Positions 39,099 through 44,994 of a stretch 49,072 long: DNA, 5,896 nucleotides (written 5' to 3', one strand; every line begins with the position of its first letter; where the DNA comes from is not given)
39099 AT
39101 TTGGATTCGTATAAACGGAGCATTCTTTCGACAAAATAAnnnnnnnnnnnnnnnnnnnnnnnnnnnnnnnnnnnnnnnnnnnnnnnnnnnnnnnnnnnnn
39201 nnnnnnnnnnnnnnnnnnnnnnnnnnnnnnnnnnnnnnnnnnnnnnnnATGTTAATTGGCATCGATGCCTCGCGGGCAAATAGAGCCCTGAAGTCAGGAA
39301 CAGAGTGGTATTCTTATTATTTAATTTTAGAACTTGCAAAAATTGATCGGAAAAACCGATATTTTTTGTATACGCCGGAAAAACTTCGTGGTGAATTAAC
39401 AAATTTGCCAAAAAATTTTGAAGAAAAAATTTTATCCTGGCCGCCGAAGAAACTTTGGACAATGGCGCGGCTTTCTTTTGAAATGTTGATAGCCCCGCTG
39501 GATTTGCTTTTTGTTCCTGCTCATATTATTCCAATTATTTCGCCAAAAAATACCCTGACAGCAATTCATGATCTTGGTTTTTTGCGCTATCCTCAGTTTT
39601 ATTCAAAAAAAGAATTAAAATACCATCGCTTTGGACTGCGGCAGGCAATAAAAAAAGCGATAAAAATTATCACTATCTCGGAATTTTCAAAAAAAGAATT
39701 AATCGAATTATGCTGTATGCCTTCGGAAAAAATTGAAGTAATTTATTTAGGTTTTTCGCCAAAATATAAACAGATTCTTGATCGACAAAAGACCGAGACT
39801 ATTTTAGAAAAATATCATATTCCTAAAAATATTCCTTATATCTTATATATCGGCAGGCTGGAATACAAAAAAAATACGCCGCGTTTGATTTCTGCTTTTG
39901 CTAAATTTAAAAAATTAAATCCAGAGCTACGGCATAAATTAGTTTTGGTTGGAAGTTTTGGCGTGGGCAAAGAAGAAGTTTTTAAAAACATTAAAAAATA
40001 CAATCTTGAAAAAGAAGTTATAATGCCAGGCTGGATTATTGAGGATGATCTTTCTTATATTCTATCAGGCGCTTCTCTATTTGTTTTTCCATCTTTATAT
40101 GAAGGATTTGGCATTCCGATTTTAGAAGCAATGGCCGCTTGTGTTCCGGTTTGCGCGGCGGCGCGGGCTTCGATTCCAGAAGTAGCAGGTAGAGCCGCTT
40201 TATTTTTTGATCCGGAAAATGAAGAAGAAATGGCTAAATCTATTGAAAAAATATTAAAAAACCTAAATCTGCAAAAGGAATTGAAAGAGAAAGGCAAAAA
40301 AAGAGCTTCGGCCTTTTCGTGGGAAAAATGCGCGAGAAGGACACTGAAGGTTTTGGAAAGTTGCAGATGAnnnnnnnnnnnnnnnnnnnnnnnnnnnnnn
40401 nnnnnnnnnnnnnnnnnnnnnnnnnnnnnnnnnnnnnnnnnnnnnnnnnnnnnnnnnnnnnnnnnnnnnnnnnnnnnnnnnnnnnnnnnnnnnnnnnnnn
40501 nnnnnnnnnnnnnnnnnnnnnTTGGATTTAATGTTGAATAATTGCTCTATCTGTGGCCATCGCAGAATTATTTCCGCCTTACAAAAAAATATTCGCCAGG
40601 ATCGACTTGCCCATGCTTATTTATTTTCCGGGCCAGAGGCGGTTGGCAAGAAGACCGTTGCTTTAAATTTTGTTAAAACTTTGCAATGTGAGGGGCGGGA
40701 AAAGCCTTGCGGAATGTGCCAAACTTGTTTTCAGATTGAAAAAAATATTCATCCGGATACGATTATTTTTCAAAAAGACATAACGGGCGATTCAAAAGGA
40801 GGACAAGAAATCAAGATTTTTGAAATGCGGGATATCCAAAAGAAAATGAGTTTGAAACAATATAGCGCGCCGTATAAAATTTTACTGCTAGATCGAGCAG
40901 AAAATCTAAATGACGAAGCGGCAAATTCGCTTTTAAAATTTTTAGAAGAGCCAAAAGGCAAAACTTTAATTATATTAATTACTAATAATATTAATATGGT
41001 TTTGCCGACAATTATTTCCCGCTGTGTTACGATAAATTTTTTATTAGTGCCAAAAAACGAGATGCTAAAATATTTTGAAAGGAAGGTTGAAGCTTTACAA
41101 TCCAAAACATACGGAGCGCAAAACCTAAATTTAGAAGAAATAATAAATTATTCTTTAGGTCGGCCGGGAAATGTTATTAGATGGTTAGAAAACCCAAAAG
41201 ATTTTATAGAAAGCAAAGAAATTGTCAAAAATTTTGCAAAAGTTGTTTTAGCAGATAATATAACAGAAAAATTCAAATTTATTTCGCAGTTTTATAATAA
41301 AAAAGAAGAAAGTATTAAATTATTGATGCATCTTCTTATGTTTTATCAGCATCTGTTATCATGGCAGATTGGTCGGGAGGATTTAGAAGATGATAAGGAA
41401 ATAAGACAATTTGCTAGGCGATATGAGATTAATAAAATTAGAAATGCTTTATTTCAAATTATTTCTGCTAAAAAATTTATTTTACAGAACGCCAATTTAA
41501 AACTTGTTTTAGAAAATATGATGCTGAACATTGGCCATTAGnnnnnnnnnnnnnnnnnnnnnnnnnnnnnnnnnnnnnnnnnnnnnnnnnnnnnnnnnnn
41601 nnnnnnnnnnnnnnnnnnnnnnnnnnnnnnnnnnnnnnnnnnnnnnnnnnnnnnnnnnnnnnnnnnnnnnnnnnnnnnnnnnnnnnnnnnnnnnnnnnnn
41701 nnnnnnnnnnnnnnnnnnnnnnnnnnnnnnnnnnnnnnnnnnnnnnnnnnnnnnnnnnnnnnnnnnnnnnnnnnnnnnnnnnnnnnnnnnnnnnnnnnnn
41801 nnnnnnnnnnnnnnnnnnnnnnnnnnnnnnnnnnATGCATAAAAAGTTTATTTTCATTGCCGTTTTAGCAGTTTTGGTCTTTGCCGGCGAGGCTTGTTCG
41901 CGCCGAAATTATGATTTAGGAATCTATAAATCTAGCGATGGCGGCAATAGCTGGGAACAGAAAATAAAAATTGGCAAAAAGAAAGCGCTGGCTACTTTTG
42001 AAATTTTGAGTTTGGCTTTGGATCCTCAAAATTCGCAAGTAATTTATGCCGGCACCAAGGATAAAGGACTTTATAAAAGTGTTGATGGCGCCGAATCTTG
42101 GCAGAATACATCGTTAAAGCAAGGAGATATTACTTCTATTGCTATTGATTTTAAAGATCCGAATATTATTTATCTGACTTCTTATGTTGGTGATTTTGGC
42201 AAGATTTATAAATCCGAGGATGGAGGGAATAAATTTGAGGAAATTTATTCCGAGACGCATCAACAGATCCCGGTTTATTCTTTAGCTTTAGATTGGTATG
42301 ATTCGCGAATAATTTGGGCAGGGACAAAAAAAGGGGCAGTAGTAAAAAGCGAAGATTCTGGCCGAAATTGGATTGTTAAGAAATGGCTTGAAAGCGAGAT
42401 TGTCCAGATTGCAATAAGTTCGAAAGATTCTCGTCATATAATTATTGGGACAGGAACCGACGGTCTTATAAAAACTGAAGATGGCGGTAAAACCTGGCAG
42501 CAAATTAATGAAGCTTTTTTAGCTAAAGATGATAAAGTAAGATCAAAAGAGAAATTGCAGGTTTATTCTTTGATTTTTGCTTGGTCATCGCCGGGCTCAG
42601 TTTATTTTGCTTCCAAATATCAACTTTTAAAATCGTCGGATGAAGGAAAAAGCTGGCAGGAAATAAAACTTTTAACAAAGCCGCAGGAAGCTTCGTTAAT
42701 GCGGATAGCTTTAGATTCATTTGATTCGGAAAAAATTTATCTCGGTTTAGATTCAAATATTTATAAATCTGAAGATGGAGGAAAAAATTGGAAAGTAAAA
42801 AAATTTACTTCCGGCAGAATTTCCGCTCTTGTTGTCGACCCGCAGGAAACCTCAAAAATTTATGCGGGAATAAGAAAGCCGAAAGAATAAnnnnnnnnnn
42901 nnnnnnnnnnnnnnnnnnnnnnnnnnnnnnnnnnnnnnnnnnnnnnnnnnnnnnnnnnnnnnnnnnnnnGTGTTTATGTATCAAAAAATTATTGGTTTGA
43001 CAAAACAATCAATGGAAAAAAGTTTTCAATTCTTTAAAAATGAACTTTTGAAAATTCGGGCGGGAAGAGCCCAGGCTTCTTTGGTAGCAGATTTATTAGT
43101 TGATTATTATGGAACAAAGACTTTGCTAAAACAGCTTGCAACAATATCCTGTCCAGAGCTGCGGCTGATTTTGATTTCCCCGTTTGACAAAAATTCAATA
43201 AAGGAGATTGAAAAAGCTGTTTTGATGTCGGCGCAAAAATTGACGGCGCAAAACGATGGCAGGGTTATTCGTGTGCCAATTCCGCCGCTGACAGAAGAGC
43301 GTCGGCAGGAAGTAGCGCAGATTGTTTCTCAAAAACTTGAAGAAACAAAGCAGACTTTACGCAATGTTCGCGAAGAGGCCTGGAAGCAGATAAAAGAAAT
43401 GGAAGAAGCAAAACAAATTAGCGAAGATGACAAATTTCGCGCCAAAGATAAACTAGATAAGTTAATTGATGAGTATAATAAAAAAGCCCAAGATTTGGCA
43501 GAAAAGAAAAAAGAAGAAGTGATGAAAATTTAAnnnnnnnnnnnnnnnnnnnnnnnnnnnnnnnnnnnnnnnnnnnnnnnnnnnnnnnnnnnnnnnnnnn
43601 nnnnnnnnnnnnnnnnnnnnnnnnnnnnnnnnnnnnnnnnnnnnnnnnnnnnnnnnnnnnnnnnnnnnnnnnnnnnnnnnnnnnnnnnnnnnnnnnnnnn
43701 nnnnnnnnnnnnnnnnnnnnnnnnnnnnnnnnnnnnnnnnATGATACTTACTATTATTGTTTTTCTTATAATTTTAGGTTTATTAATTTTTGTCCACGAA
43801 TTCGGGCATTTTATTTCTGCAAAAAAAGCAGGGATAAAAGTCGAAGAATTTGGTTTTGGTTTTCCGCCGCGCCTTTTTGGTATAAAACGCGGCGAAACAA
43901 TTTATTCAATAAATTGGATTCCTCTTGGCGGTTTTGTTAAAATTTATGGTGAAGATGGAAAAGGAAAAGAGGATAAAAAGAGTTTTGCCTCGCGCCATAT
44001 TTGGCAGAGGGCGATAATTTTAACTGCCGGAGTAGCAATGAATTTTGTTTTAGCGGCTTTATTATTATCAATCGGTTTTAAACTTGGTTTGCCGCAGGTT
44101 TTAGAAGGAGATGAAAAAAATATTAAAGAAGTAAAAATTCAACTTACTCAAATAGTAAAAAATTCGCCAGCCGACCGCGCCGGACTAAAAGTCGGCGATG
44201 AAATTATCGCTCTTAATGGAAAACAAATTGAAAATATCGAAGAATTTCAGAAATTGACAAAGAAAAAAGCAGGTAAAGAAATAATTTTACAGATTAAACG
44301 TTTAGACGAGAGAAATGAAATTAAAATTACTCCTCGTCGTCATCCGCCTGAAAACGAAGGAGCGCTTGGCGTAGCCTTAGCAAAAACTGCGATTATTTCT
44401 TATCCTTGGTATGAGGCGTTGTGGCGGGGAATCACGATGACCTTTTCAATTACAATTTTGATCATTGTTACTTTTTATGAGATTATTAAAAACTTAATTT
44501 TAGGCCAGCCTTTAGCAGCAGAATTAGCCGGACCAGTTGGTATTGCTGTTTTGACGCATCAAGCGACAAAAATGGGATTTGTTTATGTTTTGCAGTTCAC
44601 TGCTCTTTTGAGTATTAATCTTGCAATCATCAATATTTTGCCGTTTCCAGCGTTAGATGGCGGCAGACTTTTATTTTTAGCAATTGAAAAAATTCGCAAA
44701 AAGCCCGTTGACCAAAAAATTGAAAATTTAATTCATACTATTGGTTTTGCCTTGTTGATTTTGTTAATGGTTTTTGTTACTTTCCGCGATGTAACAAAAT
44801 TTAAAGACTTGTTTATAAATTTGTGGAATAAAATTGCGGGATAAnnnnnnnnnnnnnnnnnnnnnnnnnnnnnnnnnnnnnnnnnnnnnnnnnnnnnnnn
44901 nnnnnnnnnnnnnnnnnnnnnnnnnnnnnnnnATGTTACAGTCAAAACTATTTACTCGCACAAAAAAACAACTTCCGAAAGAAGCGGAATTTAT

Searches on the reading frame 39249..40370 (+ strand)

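Call 78: search_protein_families(library=pfam, proteins=[window:39249-40370:+], max_evalue=0.001)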
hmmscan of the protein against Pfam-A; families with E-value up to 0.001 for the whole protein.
window:39249-40370:+ (373 aa): 4 families
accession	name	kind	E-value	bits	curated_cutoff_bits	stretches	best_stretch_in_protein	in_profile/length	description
PF00534.26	Glycos_transf_1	-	4.3e-37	127.7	26.4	1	183-352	3-172/172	Glycosyl transferases group 1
PF13692.12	Glyco_trans_1_4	-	2.7e-27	96.2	27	1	196-338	2-142/142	Glycosyl transferases group 1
PF20706.3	GT4-conflict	-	4.8e-09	36.1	26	1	186-364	193-384/385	Family 4 Glycosyltransferase in conflict systems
PF13439.12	Glyco_transf_4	-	7.5e-08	33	28.5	1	17-170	3-167/170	Glycosyltransferase Family 4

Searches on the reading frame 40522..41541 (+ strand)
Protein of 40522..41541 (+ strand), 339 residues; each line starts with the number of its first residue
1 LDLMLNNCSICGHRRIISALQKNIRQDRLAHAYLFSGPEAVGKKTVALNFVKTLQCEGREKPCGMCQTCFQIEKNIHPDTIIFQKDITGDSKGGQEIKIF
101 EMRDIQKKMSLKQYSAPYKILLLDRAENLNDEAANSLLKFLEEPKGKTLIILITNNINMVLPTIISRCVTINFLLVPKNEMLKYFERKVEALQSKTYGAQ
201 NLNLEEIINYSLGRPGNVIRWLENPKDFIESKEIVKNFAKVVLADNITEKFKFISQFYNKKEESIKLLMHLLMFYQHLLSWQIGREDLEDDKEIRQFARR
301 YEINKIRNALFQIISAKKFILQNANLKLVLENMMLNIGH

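Call 78: search_protein_families(library=pfam, proteins=[window:40522-41541:+], max_evalue=0.001)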
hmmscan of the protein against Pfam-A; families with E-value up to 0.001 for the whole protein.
window:40522-41541:+ (339 aa): 2 families
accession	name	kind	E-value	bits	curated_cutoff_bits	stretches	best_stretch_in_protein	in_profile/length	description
PF13177.12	DNA_pol3_delta2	-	2.4e-52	177.6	27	1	13-173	2-157/161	DNA polymerase III, delta subunit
PF00004.35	AAA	-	2.6e-05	25.1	21.2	1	34-170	2-125/131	ATPase family associated with various cellular activities (AAA)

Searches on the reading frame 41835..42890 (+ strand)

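Call 78: search_protein_families(library=pfam, proteins=[window:41835-42890:+], max_evalue=0.001)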
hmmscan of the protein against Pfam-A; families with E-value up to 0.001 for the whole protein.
window:41835-42890:+ (351 aa): 3 families
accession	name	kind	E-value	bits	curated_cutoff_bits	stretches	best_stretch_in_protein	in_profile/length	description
PF15902.12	Sortilin-Vps10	-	1.3e-23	83.9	33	3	30-142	3-117/446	Sortilin, neurotensin receptor 3,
PF14870.12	PSII_BNR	-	1e-15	58.2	27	1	185-322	16-140/303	Photosynthesis system II assembly factor YCF48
PF02012.26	BNR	-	2.6e-06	27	27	0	310-320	1-11/12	BNR/Asp-box repeat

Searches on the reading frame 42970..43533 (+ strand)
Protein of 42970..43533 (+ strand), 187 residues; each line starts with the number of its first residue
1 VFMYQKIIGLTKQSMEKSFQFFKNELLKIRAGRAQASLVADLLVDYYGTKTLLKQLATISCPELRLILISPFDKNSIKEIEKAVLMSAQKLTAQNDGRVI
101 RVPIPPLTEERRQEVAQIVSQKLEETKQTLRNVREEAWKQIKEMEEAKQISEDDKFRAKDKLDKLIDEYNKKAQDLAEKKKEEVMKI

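Call 78: search_protein_families(library=pfam, proteins=[window:42970-43533:+], max_evalue=0.001)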
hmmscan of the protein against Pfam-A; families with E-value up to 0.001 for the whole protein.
window:42970-43533:+ (187 aa): 1 family
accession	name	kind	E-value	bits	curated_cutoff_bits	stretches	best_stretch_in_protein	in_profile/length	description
PF01765.24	RRF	-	2.1e-53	181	29.7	1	22-185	1-164/164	Ribosome recycling factor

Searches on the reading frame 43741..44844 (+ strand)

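Call 78: search_protein_families(library=pfam, proteins=[window:43741-44844:+], max_evalue=0.001)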
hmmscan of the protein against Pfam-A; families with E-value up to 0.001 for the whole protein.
window:43741-44844:+ (367 aa): 6 families
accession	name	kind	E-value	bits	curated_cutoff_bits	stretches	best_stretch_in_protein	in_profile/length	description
PF02163.28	Peptidase_M50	-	2.5e-62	210.5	27.2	1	8-342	2-221/221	Peptidase family M50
PF17820.7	PDZ_6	-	4e-16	58.9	27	1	136-187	3-54/54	PDZ domain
PF13180.12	PDZ_2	-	3.7e-11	43.6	27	1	132-196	13-78/80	PDZ domain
PF00595.29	PDZ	-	7.2e-11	42.8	23.2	1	124-185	21-80/81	PDZ domain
PF04495.20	GRASP55_65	-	1.7e-05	25.6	27.7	1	129-218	41-132/138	GRASP55/65 PDZ-like domain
PF14685.13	PDZ_Tricorn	-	2e-05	24.9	25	1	141-190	30-81/88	Tricorn protease PDZ domain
